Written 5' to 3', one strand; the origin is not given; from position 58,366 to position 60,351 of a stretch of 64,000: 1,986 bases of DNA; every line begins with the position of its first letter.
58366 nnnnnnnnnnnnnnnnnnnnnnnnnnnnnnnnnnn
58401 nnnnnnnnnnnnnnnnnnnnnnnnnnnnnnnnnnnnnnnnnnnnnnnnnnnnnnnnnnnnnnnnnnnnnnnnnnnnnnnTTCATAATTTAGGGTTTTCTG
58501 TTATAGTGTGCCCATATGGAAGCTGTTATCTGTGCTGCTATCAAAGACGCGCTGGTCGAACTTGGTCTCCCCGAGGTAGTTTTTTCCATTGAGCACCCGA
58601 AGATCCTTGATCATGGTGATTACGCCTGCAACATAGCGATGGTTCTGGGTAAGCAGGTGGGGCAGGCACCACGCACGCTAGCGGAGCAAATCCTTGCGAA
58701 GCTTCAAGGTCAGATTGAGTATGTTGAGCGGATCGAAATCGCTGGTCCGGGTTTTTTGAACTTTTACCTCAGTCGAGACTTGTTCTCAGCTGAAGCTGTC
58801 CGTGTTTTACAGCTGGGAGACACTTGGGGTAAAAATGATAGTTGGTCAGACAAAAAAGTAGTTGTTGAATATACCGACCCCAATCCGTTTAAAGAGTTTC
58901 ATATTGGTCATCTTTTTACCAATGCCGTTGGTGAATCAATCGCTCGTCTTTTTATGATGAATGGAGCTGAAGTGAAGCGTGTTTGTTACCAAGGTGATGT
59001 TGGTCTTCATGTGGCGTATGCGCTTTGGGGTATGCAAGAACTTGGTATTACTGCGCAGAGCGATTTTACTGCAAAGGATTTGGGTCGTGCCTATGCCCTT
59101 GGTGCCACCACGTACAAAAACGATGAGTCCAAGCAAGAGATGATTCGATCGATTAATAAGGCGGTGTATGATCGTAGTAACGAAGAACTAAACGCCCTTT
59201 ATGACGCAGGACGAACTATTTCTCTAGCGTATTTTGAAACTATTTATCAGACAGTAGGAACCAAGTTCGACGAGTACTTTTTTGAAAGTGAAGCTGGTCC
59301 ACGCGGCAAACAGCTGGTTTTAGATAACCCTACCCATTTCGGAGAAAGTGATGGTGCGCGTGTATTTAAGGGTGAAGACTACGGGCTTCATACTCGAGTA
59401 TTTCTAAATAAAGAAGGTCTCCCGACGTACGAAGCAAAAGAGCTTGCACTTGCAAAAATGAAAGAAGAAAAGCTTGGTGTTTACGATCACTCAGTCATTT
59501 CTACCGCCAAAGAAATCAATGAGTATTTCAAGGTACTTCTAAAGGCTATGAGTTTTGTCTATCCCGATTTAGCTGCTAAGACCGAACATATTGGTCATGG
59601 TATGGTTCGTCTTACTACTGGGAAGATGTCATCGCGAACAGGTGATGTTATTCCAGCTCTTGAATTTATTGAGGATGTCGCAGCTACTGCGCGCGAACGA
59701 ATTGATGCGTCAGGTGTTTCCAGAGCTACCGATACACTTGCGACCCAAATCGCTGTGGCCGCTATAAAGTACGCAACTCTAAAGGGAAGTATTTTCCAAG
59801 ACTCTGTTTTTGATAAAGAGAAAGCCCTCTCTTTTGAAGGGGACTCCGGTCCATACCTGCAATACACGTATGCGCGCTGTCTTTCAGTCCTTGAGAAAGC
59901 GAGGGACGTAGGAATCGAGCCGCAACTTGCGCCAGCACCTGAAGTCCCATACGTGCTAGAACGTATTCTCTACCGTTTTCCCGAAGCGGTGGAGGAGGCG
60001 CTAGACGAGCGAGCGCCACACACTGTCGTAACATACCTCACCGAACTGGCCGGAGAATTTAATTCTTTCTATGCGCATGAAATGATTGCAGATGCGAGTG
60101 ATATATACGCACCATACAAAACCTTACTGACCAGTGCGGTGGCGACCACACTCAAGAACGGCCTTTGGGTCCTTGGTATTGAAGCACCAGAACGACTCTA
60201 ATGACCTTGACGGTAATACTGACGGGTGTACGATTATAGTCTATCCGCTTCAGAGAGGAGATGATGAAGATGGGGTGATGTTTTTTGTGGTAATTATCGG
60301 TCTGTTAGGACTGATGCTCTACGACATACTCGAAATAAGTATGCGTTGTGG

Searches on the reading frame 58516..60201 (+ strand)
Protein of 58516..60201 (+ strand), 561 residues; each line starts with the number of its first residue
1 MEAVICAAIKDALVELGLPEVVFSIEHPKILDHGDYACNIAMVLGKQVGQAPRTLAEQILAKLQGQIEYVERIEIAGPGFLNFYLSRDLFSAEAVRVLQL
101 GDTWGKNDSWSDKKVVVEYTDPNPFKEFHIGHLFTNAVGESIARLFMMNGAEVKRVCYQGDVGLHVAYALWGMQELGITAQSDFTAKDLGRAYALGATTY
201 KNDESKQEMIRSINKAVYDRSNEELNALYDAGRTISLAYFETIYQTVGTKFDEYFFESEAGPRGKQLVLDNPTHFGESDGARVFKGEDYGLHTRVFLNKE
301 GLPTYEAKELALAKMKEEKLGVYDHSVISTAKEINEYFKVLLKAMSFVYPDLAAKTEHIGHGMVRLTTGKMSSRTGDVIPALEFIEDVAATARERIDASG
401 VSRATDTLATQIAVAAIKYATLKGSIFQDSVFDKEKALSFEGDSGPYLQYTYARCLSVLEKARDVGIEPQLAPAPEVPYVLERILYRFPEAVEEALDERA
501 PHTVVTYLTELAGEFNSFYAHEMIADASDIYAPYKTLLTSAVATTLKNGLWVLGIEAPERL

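Call 77: search_protein_families(library=pfam, proteins=[window:58516-60201:+], max_evalue=0.001)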
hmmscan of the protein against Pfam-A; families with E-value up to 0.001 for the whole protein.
window:58516-60201:+ (561 aa): 3 families
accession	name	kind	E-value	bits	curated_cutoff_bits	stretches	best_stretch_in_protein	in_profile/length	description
PF00750.26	tRNA-synt_1d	-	3.2e-25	89.3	23.3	1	107-433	14-348/349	tRNA synthetases class I (R), catalytic domain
PF05746.21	DALR_1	-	3e-24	85.8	22.3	1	448-561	1-117/117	DALR anticodon binding domain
PF03485.21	Arg_tRNA_synt_N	-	5.2e-22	78.7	21.5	1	7-85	5-85/85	Arginyl tRNA synthetase N terminal domain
